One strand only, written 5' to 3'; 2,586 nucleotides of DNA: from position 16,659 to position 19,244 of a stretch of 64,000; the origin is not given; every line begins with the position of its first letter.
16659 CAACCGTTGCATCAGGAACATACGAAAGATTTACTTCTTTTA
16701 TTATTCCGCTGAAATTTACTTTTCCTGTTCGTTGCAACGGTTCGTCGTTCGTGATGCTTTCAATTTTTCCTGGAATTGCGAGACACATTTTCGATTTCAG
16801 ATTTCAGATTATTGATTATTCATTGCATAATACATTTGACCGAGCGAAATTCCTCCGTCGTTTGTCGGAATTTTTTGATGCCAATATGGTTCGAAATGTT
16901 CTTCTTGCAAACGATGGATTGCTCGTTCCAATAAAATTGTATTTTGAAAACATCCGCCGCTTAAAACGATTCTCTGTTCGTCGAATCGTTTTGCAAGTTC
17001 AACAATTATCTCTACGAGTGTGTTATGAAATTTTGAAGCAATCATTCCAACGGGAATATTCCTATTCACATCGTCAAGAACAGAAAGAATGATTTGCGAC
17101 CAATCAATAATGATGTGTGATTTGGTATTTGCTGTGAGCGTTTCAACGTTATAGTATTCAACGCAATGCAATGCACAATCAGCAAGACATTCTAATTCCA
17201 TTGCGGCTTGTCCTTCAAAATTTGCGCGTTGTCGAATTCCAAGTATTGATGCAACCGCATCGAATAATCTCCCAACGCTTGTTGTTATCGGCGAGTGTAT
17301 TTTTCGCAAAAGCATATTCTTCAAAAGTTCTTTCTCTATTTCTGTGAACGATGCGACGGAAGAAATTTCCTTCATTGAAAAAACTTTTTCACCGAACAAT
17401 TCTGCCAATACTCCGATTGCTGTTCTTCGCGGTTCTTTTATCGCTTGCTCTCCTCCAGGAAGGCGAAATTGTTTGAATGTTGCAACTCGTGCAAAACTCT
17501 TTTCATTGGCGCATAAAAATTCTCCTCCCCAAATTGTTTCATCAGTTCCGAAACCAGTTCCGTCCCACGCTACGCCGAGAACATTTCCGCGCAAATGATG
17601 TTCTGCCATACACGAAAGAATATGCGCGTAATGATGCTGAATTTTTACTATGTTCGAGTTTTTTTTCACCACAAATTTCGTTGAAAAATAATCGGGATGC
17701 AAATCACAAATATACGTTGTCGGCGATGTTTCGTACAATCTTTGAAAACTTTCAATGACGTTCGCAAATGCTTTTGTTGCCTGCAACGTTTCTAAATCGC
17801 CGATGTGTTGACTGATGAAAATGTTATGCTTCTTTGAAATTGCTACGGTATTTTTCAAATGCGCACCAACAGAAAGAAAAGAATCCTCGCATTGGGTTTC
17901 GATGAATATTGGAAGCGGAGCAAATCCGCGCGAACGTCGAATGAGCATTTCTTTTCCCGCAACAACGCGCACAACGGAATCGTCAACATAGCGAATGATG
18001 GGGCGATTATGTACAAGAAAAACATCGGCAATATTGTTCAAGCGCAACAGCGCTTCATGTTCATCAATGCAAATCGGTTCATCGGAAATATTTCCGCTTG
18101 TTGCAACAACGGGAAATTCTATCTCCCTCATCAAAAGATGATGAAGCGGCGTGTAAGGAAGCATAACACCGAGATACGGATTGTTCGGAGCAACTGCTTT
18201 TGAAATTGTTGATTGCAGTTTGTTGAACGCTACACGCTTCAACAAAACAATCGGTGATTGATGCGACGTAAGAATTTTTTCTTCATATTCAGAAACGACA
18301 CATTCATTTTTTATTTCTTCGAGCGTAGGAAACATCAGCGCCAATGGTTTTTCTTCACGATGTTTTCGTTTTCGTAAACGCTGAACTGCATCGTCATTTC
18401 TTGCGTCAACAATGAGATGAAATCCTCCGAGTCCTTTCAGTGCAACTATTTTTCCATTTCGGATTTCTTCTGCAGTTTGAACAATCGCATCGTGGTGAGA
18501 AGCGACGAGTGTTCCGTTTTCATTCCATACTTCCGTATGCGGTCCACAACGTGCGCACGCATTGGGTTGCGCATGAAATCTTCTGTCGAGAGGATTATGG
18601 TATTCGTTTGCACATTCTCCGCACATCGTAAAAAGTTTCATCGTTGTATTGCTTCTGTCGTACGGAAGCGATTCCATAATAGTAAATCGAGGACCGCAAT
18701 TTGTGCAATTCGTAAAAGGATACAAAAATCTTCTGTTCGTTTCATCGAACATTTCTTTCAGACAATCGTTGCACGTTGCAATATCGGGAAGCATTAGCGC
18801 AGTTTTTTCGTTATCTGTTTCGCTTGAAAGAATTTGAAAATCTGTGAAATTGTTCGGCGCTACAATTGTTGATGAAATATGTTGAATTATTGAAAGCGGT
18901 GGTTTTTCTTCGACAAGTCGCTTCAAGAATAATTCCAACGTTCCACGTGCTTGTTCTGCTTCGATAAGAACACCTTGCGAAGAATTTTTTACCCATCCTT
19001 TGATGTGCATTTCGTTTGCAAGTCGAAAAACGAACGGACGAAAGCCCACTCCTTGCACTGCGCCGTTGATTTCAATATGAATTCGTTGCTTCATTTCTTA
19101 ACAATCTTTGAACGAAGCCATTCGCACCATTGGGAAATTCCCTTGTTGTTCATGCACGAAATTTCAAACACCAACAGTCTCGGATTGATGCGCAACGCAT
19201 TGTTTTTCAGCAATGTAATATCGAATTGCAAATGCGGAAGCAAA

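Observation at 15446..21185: hypA-B-F-C-D operon without hypE or hydrogenase structural genes, headed by a decayed maturation protease and a chimeric signal-peptide ORF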

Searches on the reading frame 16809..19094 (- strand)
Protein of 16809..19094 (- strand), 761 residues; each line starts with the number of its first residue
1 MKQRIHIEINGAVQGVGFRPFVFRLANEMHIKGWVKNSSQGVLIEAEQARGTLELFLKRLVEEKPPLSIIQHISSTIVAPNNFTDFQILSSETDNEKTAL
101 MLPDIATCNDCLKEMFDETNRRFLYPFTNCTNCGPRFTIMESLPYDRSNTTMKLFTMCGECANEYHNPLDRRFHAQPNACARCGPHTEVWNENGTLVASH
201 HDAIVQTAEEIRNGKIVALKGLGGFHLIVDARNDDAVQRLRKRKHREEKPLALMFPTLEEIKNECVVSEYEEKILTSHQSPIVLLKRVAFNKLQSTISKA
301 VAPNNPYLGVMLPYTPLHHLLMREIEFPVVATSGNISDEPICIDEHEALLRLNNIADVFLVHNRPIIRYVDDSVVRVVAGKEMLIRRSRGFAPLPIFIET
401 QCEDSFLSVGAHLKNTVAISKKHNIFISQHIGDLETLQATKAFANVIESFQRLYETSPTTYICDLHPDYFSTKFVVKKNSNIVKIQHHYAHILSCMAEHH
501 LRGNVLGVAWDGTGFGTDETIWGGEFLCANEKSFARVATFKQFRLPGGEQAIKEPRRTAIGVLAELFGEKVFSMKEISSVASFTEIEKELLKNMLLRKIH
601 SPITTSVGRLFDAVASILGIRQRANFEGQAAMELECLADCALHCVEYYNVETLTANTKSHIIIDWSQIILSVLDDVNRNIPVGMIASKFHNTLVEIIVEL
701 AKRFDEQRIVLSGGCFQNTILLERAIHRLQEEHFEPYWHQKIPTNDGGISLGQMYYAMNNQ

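Call 7: search_protein_families(library=pfam, proteins=[window:16809-19094:-], max_evalue=0.01)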
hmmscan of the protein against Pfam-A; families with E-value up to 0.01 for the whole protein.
window:16809-19094:- (761 aa): 6 families
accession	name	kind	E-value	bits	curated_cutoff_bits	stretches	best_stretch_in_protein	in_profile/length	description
PF22521.2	HypF_C_2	-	8.2e-80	268.5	27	1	507-753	1-241/241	Carbamoyltransferase, Kae1-like Domain, second subdomain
PF01300.24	Sua5_yciO_yrdC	-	2.4e-44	151.4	25.1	1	210-388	2-178/178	Telomere recombination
PF17788.7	HypF_C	-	1e-33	116.4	23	1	403-498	3-99/99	HypF Kae1-like domain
PF07503.17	zf-HYPF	-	3.8e-32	110.2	23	2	107-140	1-34/34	HypF finger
PF00708.24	Acylphosphatase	-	1.3e-20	73.9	22.5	1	6-88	2-85/85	Acylphosphatase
PF07272.16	Orthoreo_P17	-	0.0047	17.4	25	0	557-672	6-119/146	Orthoreovirus P17 protein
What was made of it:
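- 16809..19094 (-): hypF, intact (761 aa). 20-nt gap to hypC. Acylphosphatase, two zf-HYPF, YrdC and Kae1-like domains (call 7).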

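Call 10: find_related_loci(query=window:16809-19094:-, collection=genome_contigs, flank=10000)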
Query window:16809-19094:- (761 aa) in genome_contigs; peptide patterns used: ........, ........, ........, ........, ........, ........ (x = any residue, [..] = any of these).
41 stretches matched a pattern, but none encodes a relative of the query by tblastn (E <= 1e-3).
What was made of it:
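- Tried and rejected: The genome_contigs scan with HypF alone found nothing (call 10).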

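Call 11: find_homologous_proteins(query=window:16809-19094:-, max_evalue=1e-50)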
Query window:16809-19094:- (761 aa): 8000 proteins with E <= 1e-50 among 8000 candidates; the best 120 are listed.
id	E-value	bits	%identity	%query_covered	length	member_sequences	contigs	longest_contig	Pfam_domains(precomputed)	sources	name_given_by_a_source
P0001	0.0e+0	1756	100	100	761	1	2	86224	PF17788.8,PF22521.3,PF01300.25,PF00708.25,PF07503.18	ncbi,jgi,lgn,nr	ncbi:MAG: carbamoyltransferase HypF [Ignavibacteria bacterium]|nr:carbamoyltransferase HypF [Ignavib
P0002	0.0e+0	1355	76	100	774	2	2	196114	PF17788.8,PF22521.3,PF01300.25,PF00708.25,PF07503.18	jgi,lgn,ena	-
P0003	0.0e+0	1184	67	100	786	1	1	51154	PF17788.8,PF22521.3,PF01300.25,PF00708.25,PF07503.18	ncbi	-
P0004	0.0e+0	1088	61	99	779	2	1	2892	PF17788.8,PF22521.3,PF01300.25,PF00708.25,PF07503.18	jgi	jgi:hydrogenase maturation protein HypF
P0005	0.0e+0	1085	66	92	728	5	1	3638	PF17788.8,PF22521.3,PF01300.25,PF07503.18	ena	-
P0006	0.0e+0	1079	60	100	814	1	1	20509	PF17788.8,PF22521.3,PF01300.25,PF00708.25,PF07503.18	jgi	jgi:hydrogenase maturation protein HypF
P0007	0.0e+0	1078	60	100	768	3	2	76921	PF17788.8,PF22521.3,PF01300.25,PF00708.25,PF07503.18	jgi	-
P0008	0.0e+0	1074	59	99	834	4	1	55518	PF17788.8,PF22521.3,PF01300.25,PF00708.25,PF07503.18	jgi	jgi:hydrogenase maturation protein HypF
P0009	0.0e+0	1069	61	99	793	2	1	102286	PF17788.8,PF22521.3,PF01300.25,PF00708.25,PF07503.18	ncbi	-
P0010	0.0e+0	1068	60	99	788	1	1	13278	PF17788.8,PF22521.3,PF01300.25,PF00708.25,PF07503.18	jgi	jgi:hydrogenase maturation protein HypF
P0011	0.0e+0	1067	59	100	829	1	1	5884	PF17788.8,PF22521.3,PF01300.25,PF00708.25,PF07503.18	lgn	-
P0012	0.0e+0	1067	60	99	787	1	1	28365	PF17788.8,PF22521.3,PF01300.25,PF00708.25,PF07503.18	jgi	jgi:hydrogenase maturation protein HypF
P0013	0.0e+0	1065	59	99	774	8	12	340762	PF17788.8,PF22521.3,PF01300.25,PF00708.25,PF07503.18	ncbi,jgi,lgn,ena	-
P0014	0.0e+0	1063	60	99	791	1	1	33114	PF17788.8,PF22521.3,PF01300.25,PF00708.25,PF07503.18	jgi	jgi:hydrogenase maturation protein HypF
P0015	0.0e+0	1063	60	100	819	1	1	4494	PF17788.8,PF22521.3,PF01300.25,PF00708.25,PF07503.18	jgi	jgi:hydrogenase maturation protein HypF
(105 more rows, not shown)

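Call 12: find_encoding_contigs(protein=P0002, flank=10000, max_places=3)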
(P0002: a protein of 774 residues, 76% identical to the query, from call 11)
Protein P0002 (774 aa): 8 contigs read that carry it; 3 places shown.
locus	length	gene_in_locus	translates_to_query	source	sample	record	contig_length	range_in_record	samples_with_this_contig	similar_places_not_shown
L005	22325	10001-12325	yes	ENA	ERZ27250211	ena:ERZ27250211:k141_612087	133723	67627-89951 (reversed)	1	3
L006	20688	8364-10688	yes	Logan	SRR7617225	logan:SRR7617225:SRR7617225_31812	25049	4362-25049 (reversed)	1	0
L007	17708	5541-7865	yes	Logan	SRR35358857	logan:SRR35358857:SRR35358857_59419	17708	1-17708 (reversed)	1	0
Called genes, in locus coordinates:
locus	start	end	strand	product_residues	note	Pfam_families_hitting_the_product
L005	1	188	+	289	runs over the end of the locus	PF02754:CCG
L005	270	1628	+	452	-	PF00285:Citrate_synt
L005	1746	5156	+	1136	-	PF00890:FAD_binding_2 (weak), PF07992:Pyr_redox_2 (weak), PF12831:FAD_oxidored, PF13450:NAD_binding_8 (weak), PF14691:Fer4_20, PF07992:Pyr_redox_2, PF13450:NAD_binding_8, PF13237:Fer4_10, +15 more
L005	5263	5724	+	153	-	PF02662:FlpD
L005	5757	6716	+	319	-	PF01058:Oxidored_q6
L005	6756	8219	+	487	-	PF27537:HoxH, PF00374:NiFeSe_Hases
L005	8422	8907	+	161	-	PF01750:HycI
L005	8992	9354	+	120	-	PF01155:HypA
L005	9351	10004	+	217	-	PF02492:cobW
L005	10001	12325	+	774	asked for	PF00708:Acylphosphatase, PF07503:zf-HYPF, PF01300:Sua5_yciO_yrdC, PF17788:HypF_C, PF22521:HypF_C_2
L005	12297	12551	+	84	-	PF01455:HupF_HypC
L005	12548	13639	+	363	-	PF01924:HypD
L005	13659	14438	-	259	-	PF08241:Methyltransf_11, PF08242:Methyltransf_12, PF13489:Methyltransf_23 (weak), PF13649:Methyltransf_25, PF13847:Methyltransf_31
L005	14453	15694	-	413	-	PF12801:Fer4_5, PF00037:Fer4 (faint), PF12801:Fer4_5, PF13237:Fer4_10, PF14697:Fer4_21 (weak), PF13187:Fer4_9 (weak)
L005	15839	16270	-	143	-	PF02082:Rrf2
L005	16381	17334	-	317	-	PF00696:AA_kinase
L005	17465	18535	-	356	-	PF02729:OTCace_N, PF00185:OTCace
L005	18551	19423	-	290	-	PF00701:DHDPS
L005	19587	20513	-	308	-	PF01619:Pro_dh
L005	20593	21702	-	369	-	PF08240:ADH_N, PF00107:ADH_zinc_N, PF13602:ADH_zinc_N_2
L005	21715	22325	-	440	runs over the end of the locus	-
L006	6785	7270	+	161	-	PF01750:HycI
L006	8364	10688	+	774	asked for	PF00708:Acylphosphatase, PF07503:zf-HYPF, PF01300:Sua5_yciO_yrdC, PF17788:HypF_C, PF22521:HypF_C_2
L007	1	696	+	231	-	?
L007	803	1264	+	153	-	PF02662:FlpD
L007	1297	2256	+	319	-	PF01058:Oxidored_q6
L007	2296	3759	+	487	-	PF27537:HoxH, PF00374:NiFeSe_Hases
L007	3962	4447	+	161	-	PF01750:HycI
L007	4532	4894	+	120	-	PF01155:HypA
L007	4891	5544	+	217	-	PF02492:cobW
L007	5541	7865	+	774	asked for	PF00708:Acylphosphatase, PF07503:zf-HYPF, PF01300:Sua5_yciO_yrdC, PF17788:HypF_C, PF22521:HypF_C_2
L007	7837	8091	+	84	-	PF01455:HupF_HypC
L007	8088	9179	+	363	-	PF01924:HypD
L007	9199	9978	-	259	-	PF08241:Methyltransf_11, PF08242:Methyltransf_12, PF13489:Methyltransf_23 (weak), PF13649:Methyltransf_25, PF13847:Methyltransf_31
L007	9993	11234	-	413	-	PF12801:Fer4_5, PF00037:Fer4 (faint), PF12801:Fer4_5, PF13237:Fer4_10, PF14697:Fer4_21 (weak), PF13187:Fer4_9 (weak)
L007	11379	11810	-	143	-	PF02082:Rrf2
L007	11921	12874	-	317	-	PF00696:AA_kinase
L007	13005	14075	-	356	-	PF02729:OTCace_N, PF00185:OTCace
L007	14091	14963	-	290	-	PF00701:DHDPS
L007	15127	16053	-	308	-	PF01619:Pro_dh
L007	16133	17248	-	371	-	PF08240:ADH_N, PF00107:ADH_zinc_N, PF13602:ADH_zinc_N_2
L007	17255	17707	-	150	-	?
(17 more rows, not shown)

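Call 13: find_encoding_contigs(protein=P0003, flank=10000, max_places=3)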
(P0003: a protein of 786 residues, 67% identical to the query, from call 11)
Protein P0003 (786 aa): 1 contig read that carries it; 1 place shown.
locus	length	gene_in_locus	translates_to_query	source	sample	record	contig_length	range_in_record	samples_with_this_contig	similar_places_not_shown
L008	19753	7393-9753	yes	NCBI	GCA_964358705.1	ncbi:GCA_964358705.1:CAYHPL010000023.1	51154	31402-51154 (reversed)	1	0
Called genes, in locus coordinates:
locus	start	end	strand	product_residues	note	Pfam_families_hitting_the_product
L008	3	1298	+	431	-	?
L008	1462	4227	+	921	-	PF07602:DUF1565 (weak), PF22842:Pel9A-like_beta_helix, PF13229:Beta_helix (weak), PF00041:fn3 (weak), PF18962:Por_Secre_tail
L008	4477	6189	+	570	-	PF18962:Por_Secre_tail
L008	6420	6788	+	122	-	PF01155:HypA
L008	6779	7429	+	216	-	PF02492:cobW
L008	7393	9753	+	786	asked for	PF00708:Acylphosphatase, PF07503:zf-HYPF, PF01300:Sua5_yciO_yrdC, PF17788:HypF_C, PF22521:HypF_C_2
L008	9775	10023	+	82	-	PF01455:HupF_HypC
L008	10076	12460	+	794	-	PF00456:Transketolase_N, PF02779:Transket_pyr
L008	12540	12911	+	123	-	PF05635:23S_rRNA_IVP, PF22296:bAvd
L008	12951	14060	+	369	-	PF01924:HypD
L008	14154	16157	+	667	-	PF17900:Peptidase_M1_N, PF01433:Peptidase_M1, PF18962:Por_Secre_tail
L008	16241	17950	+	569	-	PF17164:DUF5122 (faint), PF18962:Por_Secre_tail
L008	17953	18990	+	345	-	PF00586:AIRS, PF02769:AIRS_C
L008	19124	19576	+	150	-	PF09339:HTH_IclR (faint), PF21984:DnaD_N (weak), PF01047:MarR, PF12802:MarR_2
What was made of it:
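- In the outgroup L008 the hyp genes stand apart from any hydrogenase (call 13).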

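Call 17: find_homologous_proteins(query=L008:17953-18990:+, max_evalue=1e-40)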
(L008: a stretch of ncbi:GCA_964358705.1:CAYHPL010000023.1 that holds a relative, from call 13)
Query L008:17953-18990:+ (345 aa): 8000 proteins with E <= 1e-40 among 8000 candidates; the best 120 are listed.
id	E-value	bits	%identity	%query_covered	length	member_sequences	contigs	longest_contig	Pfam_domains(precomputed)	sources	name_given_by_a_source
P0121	5.3e-191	652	85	100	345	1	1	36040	PF00586.30,PF02769.28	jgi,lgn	jgi:hydrogenase expression/formation protein HypE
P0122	9.9e-191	651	85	100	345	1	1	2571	PF00586.30,PF02769.28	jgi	jgi:hydrogenase expression/formation protein HypE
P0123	7.0e-190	649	85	100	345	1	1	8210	PF00586.30,PF02769.28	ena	-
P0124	2.9e-189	647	84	100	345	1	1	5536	PF00586.30,PF02769.28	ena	-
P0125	2.7e-175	601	78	99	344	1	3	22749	PF00586.30,PF02769.28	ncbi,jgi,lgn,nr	ncbi:MAG: hydrogenase expression/formation protein HypE [Ignavibacteria bacterium]|nr:hydrogenase ex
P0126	9.8e-171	586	76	99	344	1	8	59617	PF00586.30,PF02769.28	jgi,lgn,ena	jgi:hydrogenase expression/formation protein HypE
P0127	2.4e-169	581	77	99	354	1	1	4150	PF00586.30,PF02769.28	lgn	-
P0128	2.7e-169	581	76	99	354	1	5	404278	PF00586.30,PF02769.28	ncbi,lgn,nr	ncbi:MAG: hydrogenase expression/formation protein HypE [Ignavibacteriales bacterium]|nr:hydrogenase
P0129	5.4e-169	580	76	99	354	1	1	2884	PF00586.30,PF02769.28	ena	-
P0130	8.1e-169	579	76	99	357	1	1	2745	PF00586.30,PF02769.28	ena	-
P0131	1.0e-168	579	76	99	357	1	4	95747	PF00586.30,PF02769.28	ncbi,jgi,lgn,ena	-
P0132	1.8e-168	578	75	99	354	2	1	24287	PF00586.30,PF02769.28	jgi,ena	jgi:hydrogenase expression/formation protein HypE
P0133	2.1e-168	578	76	99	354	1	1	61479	PF00586.30,PF02769.28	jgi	jgi:hydrogenase expression/formation protein HypE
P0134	2.3e-168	578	75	99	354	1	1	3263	PF00586.30,PF02769.28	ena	-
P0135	2.3e-168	578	75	99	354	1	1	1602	PF00586.30,PF02769.28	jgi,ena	-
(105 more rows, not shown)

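Call 18: find_encoding_contigs(protein=P0125, flank=10000, max_places=6)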
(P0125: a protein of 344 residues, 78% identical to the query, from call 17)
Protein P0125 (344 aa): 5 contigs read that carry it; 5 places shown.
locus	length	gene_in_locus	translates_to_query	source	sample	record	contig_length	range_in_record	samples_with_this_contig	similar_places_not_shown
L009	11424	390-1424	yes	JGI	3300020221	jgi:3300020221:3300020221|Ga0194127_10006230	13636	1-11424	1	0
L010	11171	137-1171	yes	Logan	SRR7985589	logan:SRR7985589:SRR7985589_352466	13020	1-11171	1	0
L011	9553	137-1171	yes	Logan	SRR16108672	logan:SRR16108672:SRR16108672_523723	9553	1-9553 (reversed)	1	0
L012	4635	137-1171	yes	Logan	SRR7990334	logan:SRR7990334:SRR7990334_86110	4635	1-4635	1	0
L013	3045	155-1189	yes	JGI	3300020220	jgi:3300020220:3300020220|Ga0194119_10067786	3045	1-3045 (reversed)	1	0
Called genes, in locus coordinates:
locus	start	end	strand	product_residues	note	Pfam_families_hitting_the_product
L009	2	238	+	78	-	?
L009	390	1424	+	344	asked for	PF00586:AIRS, PF02769:AIRS_C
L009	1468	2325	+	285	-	PF01569:PAP2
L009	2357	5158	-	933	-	PF14349:SprA_N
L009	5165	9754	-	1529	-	PF14349:SprA_N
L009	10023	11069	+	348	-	PF05496:RuvB_N, PF06068:TIP49 (faint), PF14532:Sigma54_activ_2 (weak), PF00004:AAA, PF07728:AAA_5 (faint), PF17864:AAA_lid_4, PF05491:WHD_RuvB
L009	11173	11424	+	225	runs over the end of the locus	-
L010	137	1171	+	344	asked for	PF00586:AIRS, PF02769:AIRS_C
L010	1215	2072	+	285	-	PF01569:PAP2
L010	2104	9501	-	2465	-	PF14349:SprA_N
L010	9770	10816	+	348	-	PF05496:RuvB_N, PF06068:TIP49 (faint), PF14532:Sigma54_activ_2 (weak), PF00004:AAA, PF07728:AAA_5 (faint), PF17864:AAA_lid_4, PF05491:WHD_RuvB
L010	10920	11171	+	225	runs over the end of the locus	-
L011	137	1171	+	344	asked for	PF00586:AIRS, PF02769:AIRS_C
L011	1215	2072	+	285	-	PF01569:PAP2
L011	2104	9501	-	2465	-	PF14349:SprA_N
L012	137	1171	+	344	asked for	PF00586:AIRS, PF02769:AIRS_C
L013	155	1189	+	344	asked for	PF00586:AIRS, PF02769:AIRS_C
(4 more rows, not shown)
